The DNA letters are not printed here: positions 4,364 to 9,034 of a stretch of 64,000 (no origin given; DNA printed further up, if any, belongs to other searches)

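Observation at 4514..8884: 1456-aa TM-less SPFH (band 7) protein fused to about 1100 aa of coiled-coil/TPR: a 'giant flotillin-like' scaffold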

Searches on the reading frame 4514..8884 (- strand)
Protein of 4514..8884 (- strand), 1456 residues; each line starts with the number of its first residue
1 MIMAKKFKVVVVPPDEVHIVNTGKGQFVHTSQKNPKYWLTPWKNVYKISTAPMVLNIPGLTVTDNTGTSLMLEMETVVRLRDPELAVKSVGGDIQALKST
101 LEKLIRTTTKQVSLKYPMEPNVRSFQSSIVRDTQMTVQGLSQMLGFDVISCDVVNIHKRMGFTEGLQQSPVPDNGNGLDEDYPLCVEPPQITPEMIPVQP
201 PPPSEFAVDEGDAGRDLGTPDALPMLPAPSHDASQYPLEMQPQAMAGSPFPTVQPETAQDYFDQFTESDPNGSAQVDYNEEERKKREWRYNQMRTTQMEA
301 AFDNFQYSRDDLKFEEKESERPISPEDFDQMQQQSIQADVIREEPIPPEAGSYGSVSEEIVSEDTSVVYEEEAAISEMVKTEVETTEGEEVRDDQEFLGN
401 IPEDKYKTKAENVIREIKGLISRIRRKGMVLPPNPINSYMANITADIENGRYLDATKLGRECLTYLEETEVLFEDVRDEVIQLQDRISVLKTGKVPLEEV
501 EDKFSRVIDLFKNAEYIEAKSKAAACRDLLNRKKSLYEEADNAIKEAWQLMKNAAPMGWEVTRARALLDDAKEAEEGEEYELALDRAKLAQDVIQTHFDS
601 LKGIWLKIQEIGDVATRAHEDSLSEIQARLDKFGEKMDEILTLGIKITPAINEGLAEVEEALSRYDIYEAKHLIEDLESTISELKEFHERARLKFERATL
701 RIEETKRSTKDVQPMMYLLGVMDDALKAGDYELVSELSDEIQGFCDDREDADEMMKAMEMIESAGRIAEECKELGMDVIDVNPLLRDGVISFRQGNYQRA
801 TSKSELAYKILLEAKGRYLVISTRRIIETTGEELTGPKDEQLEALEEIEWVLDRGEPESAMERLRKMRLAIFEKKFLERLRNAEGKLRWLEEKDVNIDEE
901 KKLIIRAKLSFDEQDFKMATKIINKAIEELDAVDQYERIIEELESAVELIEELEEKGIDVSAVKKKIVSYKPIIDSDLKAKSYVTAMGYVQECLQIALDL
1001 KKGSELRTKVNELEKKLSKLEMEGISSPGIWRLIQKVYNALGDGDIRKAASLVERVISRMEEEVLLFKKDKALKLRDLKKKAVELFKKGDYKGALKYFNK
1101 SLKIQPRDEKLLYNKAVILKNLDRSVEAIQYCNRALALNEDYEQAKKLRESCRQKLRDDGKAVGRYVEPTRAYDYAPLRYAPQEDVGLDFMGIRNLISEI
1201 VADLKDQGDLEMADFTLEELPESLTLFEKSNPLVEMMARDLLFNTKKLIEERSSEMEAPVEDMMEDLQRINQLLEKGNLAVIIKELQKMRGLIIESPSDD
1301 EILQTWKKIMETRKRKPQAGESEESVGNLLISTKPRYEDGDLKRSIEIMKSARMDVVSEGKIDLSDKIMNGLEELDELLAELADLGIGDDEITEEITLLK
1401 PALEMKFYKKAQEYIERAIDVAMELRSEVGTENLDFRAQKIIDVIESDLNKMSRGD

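Call 5: search_protein_families(library=pfam, proteins=[window:4514-8884:-], max_evalue=1)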
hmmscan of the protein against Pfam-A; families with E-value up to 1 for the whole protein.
window:4514-8884:- (1456 aa): 22 families
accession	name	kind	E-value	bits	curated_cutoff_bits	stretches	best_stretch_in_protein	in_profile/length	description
PF00515.34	TPR_1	-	9e-12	44.7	27.8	2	1110-1142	2-34/34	Tetratricopeptide repeat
PF07719.23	TPR_2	-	4.1e-11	42.6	27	2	1080-1108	6-34/34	Tetratricopeptide repeat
PF01145.31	Band_7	-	1.9e-06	28.5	23.6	1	11-157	2-146/176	SPFH domain / Band 7 family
PF14559.12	TPR_19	-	9.4e-06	26.3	25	1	1085-1150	1-66/68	Tetratricopeptide repeat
PF13181.12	TPR_8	-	4e-05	23.9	25.7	2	1110-1141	2-33/34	Tetratricopeptide repeat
PF13431.12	TPR_17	-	0.00021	21.8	24.4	1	1097-1130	1-34/34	Tetratricopeptide repeat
PF13432.12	TPR_16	-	0.00043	21.1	32.7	1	1081-1140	3-62/65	Tetratricopeptide repeat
PF14853.12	Fis1_TPR_C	-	0.00054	20.5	25.3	1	1127-1160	19-52/53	Fis1 C-terminal tetratricopeptide repeat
PF13424.12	TPR_12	-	0.0012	19.4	30.1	0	1067-1105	37-75/77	Tetratricopeptide repeat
PF13371.12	TPR_9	-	0.0029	18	35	1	1088-1150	8-70/73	Tetratricopeptide repeat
PF13414.12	TPR_11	-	0.0033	17.5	26.8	1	1085-1121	4-40/42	TPR repeat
PF21811.2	RdfA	-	0.005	17.1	27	1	945-973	77-105/195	Rod-determining factor A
PF03693.20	ParD_antitoxin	-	0.0079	17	21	1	438-481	12-55/81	Bacterial antitoxin of ParD toxin-antitoxin type II system and RHH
PF12895.13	ANAPC3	-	0.031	15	27.2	1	1081-1131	29-78/82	Anaphase-promoting complex, cyclosome, subunit 3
PF13428.12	TPR_14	-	0.097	13.9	23.5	1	1082-1116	8-42/44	Tetratricopeptide repeat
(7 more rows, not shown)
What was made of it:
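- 5405..5662 (-): TPR module, residues 1075-1160: two canonical TPRs plus a capping helix, net charge +6. Pfam TPR_1/TPR_2 (call 5).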

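Call 6: search_protein_families(library=ncbifam, proteins=[window:4514-8884:-], max_evalue=1)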
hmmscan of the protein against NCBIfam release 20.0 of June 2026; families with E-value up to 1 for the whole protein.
window:4514-8884:- (1456 aa): 7 families
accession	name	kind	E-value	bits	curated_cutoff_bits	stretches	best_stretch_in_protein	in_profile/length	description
NF040959.1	MamA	equivalog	9.4e-05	21.9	200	1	1075-1141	105-171/204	magnetosome protein MamA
TIGR02552.1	LcrH_SycD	equivalog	0.0052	16.5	104.8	1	1087-1156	64-133/136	SycD/LcrH family type III secretion system chaperone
NF033920.0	C39_PA2778_fam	equivalog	0.009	15.4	150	1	1085-1139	200-254/255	PA2778 family cysteine peptidase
NF002725.1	PRK02603.1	equivalog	0.0095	16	143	1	1087-1145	47-108/173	photosystem I assembly protein Ycf3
NF041522.1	TPR_sll0314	equivalog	0.021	14.1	225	1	1089-1158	194-264/275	Sll0314/Alr1548 family TPR repeat-containing protein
NF052674.1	SAXB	equivalog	0.048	14.1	95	1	532-591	30-89/111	SoxAX-binding protein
NF038096.1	thylak_slr1796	equivalog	0.074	12.6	140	1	480-522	105-147/157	thylakoid membrane photosystem I accumulation factor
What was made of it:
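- Tried and rejected: Weak Pfam hits (RdfA, ParD, MamA and others at E 0.005-0.9; calls 5, 6) were treated as noise.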

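Call 7: find_homologous_proteins(query=window:4514-8884:-)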
Query window:4514-8884:- (1456 aa): 6 proteins with E <= 0.001 among 8000 candidates.
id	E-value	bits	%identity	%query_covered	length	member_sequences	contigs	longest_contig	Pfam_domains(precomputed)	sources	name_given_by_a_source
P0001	0.0e+0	3177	100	100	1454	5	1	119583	PF14559.13,PF01145.32,PF00515.35,PF07719.24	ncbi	-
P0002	0.0e+0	2280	71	100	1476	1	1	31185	PF14559.13,PF14853.13,PF00515.35,PF07719.24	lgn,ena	-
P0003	0.0e+0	1826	59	100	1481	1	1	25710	PF01145.32,PF00515.35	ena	-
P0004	0.0e+0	1697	57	98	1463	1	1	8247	PF14559.13,PF01145.32,PF00515.35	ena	-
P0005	0.0e+0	1617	55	98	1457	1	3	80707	PF14559.13,PF01145.32,PF00515.35,PF13432.13,PF13181.13,PF07719.24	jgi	-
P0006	4.9e-271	920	57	54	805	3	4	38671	PF01145.32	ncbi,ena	-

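Call 8: find_encoding_contigs(protein=P0001, flank=10000, max_places=3)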
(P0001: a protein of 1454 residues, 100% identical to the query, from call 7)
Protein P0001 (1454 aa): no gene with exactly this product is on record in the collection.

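Call 9: list_cluster_members(proteins=[P0001, P0006, P0002, P0003, P0005])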
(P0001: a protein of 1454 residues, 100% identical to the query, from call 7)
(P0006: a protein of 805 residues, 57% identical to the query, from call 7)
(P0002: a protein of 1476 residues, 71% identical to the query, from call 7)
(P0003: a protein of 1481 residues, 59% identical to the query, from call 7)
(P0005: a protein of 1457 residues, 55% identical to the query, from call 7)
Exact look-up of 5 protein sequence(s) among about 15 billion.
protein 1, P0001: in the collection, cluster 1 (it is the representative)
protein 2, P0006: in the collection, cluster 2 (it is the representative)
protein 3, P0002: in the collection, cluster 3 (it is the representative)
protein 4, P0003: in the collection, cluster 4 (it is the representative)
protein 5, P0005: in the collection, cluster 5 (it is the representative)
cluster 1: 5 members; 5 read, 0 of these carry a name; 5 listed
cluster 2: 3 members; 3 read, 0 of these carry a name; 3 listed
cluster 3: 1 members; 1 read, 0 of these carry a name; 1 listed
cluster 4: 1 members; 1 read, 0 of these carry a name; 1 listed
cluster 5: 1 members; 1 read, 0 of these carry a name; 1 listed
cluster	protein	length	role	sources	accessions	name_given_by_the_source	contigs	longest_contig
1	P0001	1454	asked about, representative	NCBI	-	-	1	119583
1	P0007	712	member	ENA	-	-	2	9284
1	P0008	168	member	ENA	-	-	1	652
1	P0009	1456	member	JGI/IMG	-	-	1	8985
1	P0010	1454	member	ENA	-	-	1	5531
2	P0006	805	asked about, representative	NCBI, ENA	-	-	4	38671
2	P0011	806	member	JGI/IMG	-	-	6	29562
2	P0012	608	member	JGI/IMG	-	-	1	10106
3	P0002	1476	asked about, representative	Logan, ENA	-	-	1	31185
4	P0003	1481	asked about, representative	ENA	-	-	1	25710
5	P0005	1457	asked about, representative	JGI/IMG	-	-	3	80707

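Call 10: find_related_loci(query=window:4514-8884:-, collection=genome_contigs, flank=10000)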
Query window:4514-8884:- (1456 aa) in genome_contigs; peptide patterns used: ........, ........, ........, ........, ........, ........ (x = any residue, [..] = any of these).
35 stretches matched a pattern; 1 encode a relative of the query (tblastn E <= 1e-3); 1 distinct loci.
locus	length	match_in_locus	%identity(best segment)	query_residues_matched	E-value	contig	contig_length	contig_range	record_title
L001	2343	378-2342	72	406-1452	0e+0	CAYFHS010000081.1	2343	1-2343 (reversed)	MAG TPA_asm: uncultured archaeon isolate ERP003628_co1_33 genome assembly, contig: NODE_61471_length_2343_cov_7.110577,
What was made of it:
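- Tried and rejected: It returned only one 2.3 kb fragment, labelled 'uncultured archaeon' (call 10).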

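Call 11: find_encoding_contigs(protein=P0005, flank=10000, max_places=3)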
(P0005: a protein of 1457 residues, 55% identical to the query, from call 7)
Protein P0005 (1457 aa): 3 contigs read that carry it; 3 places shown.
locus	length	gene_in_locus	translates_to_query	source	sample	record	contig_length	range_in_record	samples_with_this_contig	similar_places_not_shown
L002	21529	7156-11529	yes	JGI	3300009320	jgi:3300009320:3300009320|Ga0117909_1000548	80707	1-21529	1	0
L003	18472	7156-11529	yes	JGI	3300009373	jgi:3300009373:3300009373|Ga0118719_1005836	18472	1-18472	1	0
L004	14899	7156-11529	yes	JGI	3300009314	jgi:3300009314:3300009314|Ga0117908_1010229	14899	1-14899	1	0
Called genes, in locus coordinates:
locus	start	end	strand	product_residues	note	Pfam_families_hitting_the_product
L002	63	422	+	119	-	-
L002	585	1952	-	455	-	-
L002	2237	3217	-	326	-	PF01545:Cation_efflux, PF16916:ZT_dimer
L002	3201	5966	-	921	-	PF17963:Big_9 (faint), PF00801:PKD (weak), PF18911:PKD_4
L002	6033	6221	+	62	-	-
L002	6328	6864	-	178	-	PF00352:TBP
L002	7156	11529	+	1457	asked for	PF01145:Band_7 (weak), PF07719:TPR_2 (faint), PF13181:TPR_8 (faint), PF00515:TPR_1 (weak), PF13432:TPR_16 (weak), PF14559:TPR_19 (weak)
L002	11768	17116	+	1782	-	PF05048:NosD, PF13229:Beta_helix, PF05048:NosD, PF13229:Beta_helix, PF05048:NosD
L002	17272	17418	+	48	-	-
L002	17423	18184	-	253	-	PF00142:Fer4_NifH (faint), PF01656:CbiA, PF02374:ArsA_ATPase (faint), PF13614:AAA_31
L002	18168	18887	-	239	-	PF01066:CDP-OH_P_transf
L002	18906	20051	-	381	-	PF00571:CBS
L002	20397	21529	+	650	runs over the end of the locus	PF18911:PKD_4, PF00801:PKD (faint), PF22352:K319L-like_PKD (faint), PF13205:Big_5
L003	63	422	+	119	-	-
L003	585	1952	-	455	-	-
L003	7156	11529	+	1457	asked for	PF01145:Band_7 (weak), PF07719:TPR_2 (faint), PF13181:TPR_8 (faint), PF00515:TPR_1 (weak), PF13432:TPR_16 (weak), PF14559:TPR_19 (weak)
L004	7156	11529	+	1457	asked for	PF01145:Band_7 (weak), PF07719:TPR_2 (faint), PF13181:TPR_8 (faint), PF00515:TPR_1 (weak), PF13432:TPR_16 (weak), PF14559:TPR_19 (weak)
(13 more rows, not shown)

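Call 12: find_encoding_contigs(protein=P0002, flank=10000, max_places=2)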
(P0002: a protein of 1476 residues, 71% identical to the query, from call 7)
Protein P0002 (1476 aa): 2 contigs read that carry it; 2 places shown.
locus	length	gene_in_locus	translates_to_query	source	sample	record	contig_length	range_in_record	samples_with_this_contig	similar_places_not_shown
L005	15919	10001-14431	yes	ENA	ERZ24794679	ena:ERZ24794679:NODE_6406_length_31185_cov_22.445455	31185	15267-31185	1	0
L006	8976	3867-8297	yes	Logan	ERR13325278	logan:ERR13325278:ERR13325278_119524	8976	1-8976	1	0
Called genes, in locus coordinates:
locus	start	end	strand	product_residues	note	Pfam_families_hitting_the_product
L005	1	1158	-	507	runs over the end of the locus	PF13513:HEAT_EZ (faint), PF13646:HEAT_2 (faint), PF23271:HEAT_GCN1 (faint), PF24987:HEAT_EF3_N (faint), PF02985:HEAT (faint), PF22956:PIK3R4-like_middle (faint)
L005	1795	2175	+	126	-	-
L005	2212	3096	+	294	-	-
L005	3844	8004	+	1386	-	PF07705:CARDB, PF00801:PKD, PF18911:PKD_4, PF00801:PKD (weak), PF18911:PKD_4, PF00801:PKD, PF18911:PKD_4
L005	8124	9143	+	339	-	PF00288:GHMP_kinases_N (faint), PF08544:GHMP_kinases_C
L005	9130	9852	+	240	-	PF00834:Ribul_P_3_epim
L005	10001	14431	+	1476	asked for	PF14853:Fis1_TPR_C (faint), PF07719:TPR_2 (faint), PF00515:TPR_1 (faint), PF14559:TPR_19 (weak)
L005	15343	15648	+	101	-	-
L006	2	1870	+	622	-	?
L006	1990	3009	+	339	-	PF00288:GHMP_kinases_N (faint), PF08544:GHMP_kinases_C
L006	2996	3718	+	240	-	PF00834:Ribul_P_3_epim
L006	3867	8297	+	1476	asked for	PF14853:Fis1_TPR_C (faint), PF07719:TPR_2 (faint), PF00515:TPR_1 (faint), PF14559:TPR_19 (weak)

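Call 13: find_encoding_contigs(protein=P0003, flank=10000, max_places=2)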
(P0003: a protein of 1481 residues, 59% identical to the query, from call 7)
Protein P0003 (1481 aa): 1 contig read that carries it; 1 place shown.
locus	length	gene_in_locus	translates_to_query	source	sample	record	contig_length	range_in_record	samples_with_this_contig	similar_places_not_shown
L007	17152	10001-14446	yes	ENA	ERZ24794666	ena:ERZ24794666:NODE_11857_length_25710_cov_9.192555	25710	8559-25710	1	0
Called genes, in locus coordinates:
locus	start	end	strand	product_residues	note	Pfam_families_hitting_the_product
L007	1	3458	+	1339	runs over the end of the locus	PF02638:GHL10, PF13200:DUF4015, PF18911:PKD_4, PF00801:PKD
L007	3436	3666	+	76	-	-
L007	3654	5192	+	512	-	PF00535:Glycos_transf_2, PF10111:Glyco_tranf_2_2 (weak), PF13641:Glyco_tranf_2_3, PF13632:Glyco_trans_2_3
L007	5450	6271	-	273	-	-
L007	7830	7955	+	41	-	-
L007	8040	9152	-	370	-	PF04326:SLFN_AlbA_2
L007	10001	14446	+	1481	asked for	PF01145:Band_7, PF00515:TPR_1 (weak)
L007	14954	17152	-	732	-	?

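Call 14: find_encoding_contigs(protein=P0006, flank=10000, max_places=3)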
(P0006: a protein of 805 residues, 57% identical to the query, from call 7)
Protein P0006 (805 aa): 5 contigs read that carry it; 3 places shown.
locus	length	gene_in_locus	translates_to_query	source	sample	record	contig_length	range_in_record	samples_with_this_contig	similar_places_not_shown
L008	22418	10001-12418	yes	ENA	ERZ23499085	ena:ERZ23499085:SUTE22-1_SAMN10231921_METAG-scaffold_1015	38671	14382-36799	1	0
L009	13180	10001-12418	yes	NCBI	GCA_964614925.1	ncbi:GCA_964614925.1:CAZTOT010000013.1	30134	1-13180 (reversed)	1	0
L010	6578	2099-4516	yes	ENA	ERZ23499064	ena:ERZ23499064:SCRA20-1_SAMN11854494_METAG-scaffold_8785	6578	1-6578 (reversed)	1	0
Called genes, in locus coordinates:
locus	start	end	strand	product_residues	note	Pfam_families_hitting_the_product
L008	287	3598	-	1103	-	PF01011:PQQ (faint), PF13360:PQQ_2, PF13570:Beta-prop_ACSF4, PF13205:Big_5, PF17803:Cadherin_4 (faint)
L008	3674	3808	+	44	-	-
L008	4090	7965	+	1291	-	PF07705:CARDB, PF00801:PKD, PF18911:PKD_4, PF00801:PKD (weak), PF18911:PKD_4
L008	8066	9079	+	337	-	PF00288:GHMP_kinases_N (weak), PF08544:GHMP_kinases_C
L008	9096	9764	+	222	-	PF00834:Ribul_P_3_epim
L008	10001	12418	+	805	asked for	PF01145:Band_7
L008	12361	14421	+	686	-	PF07719:TPR_2 (faint), PF13431:TPR_17 (faint), PF13432:TPR_16 (faint), PF13181:TPR_8 (faint), PF13414:TPR_11 (faint), PF00515:TPR_1 (weak)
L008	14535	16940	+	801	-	PF05048:NosD (faint), PF13229:Beta_helix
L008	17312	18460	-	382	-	PF13424:TPR_12 (faint), PF13428:TPR_14 (faint), PF13432:TPR_16 (weak), PF13181:TPR_8 (faint), PF13414:TPR_11 (weak), PF00515:TPR_1, PF07719:TPR_2 (weak), PF13248:Zn_ribbon_3 (weak)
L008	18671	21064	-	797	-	PF13231:PMT_2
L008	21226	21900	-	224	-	PF01873:eIF-5_eIF-2B, PF01938:TRAM (weak)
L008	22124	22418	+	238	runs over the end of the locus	PF00126:HTH_1, PF00293:NUDIX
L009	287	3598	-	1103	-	PF01011:PQQ (faint), PF13360:PQQ_2, PF13570:Beta-prop_ACSF4, PF13205:Big_5, PF17803:Cadherin_4 (faint)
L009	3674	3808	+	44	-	-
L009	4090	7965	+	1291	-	PF07705:CARDB, PF00801:PKD, PF18911:PKD_4, PF00801:PKD (weak), PF18911:PKD_4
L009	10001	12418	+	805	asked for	PF01145:Band_7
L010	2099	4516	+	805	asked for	PF01145:Band_7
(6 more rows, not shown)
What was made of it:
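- The synteny comes from closely related genomes and is therefore weakly informative (calls 11-14).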

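Call 51: find_encoding_contigs(protein=window:4514-8884:-, flank=6000, max_places=5)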
Protein window:4514-8884:- (1456 aa): 1 contig read that carries it; 1 place shown.
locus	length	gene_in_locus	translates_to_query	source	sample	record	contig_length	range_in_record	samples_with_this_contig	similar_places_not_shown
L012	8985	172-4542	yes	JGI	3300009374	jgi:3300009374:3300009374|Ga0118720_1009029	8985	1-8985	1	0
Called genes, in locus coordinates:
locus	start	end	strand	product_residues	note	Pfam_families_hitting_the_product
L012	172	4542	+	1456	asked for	PF01145:Band_7 (weak), PF07719:TPR_2 (faint), PF14559:TPR_19 (weak), PF00515:TPR_1 (weak)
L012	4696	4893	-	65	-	-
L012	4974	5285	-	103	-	PF05168:HEPN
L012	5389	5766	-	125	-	PF01909:NTP_transf_2, PF18765:Polbeta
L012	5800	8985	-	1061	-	PF05048:NosD, PF13229:Beta_helix, PF13229:Beta_helix, PF05048:NosD, PF18911:PKD_4, PF18911:PKD_4, PF22352:K319L-like_PKD, PF18911:PKD_4, +10 more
